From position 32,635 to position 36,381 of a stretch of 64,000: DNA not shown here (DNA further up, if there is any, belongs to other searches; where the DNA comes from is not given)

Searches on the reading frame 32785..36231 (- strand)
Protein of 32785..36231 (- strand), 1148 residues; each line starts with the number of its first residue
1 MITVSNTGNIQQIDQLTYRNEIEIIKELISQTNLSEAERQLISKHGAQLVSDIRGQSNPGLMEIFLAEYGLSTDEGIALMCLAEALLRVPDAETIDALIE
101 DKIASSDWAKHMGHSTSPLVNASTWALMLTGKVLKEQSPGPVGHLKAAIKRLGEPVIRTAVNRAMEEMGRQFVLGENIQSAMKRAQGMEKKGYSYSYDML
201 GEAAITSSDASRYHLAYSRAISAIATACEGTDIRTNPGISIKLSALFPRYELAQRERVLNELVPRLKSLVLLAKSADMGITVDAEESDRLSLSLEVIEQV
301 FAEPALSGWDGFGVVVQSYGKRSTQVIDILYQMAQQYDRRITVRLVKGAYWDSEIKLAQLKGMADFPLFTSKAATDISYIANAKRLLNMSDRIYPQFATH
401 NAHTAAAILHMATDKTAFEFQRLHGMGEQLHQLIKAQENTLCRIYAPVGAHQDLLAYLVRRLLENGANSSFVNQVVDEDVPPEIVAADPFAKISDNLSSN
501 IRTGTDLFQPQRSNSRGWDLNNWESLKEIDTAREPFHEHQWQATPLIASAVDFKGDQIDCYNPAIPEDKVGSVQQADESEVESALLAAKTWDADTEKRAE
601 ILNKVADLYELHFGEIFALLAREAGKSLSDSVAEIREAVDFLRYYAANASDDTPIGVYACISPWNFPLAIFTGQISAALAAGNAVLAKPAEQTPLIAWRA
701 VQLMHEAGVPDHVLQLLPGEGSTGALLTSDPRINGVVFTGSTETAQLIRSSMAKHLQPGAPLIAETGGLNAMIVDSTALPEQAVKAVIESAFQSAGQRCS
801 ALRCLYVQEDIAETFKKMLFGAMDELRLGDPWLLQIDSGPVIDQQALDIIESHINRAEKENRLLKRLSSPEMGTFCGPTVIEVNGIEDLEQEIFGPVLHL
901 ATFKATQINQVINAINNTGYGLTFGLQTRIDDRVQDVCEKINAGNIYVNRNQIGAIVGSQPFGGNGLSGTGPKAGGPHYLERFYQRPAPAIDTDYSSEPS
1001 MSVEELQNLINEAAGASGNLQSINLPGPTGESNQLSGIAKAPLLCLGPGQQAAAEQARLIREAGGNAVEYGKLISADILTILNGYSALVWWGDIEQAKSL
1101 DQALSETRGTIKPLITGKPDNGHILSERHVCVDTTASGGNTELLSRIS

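Call 23: search_protein_families(library=ncbifam, proteins=[window:32785-36231:-], max_evalue=1e-10)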
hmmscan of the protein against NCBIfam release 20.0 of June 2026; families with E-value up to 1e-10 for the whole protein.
window:32785-36231:- (1148 aa): 39 families (the best 25 are shown)
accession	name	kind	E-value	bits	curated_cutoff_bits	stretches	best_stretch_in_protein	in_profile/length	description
NF008869.0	PRK11904.1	equivalog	0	1358.4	747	1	7-993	11-1028/1042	bifunctional proline dehydrogenase/L-glutamate gamma-semialdehyde dehydrogenase PutA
NF008772.0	PRK11809.1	equivalog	0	1255.3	1750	1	18-1145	100-1316/1318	trifunctional transcriptional regulator/proline dehydrogenase/L-glutamate gamma-semialdehyde dehydrogenase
TIGR01238.1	D1pyr5carbox3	equivalog_domain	1.9e-184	613.9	485.2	1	506-985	1-497/500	L-glutamate gamma-semialdehyde dehydrogenase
NF002852.0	PRK03137.1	subfamily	9.5e-100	334.8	648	1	538-986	31-507/514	L-glutamate gamma-semialdehyde dehydrogenase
TIGR01237.1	D1pyr5carbox2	equivalog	1.5e-93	314.3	659.65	1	556-985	46-503/511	L-glutamate gamma-semialdehyde dehydrogenase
NF006916.0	PRK09407.1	equivalog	6.7e-70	236.2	521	1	653-975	155-477/526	succinic semialdehyde dehydrogenase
NF042993.1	AlphKGSA_gudD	equivalog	8.7e-68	229.2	770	1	555-972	18-461/481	alpha-ketoglutaric semialdehyde dehydrogenase GucD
NF006992.0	PRK09457.1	subfamily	3.3e-65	220.6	514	1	554-970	13-450/487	succinylglutamate-semialdehyde dehydrogenase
TIGR01780.1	SSADH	subfamily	5.3e-65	220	646.35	1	561-975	2-437/448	succinate-semialdehyde dehydrogenase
TIGR01236.1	D1pyr5carbox1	equivalog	3.6e-64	217.3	613.6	1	544-984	32-512/533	L-glutamate gamma-semialdehyde dehydrogenase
TIGR01804.1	BADH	equivalog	2.4e-63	214.2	668.6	1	555-974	12-455/467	betaine-aldehyde dehydrogenase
NF010000.0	PRK13473.1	subfamily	2e-62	211.4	615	1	654-971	138-453/475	aminobutyraldehyde dehydrogenase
TIGR02299.1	HpaE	equivalog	4.2e-62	210.3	638.35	1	555-983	15-468/488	5-carboxymethyl-2-hydroxymuconate semialdehyde dehydrogenase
NF009725.0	PRK13252.1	equivalog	1.6e-61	208.3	593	1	554-975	20-464/488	betaine-aldehyde dehydrogenase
NF045735.1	PaDhStyDPseudo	equivalog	1.1e-60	205.7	850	1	651-975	143-466/483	phenylacetaldehyde dehydrogenase StyD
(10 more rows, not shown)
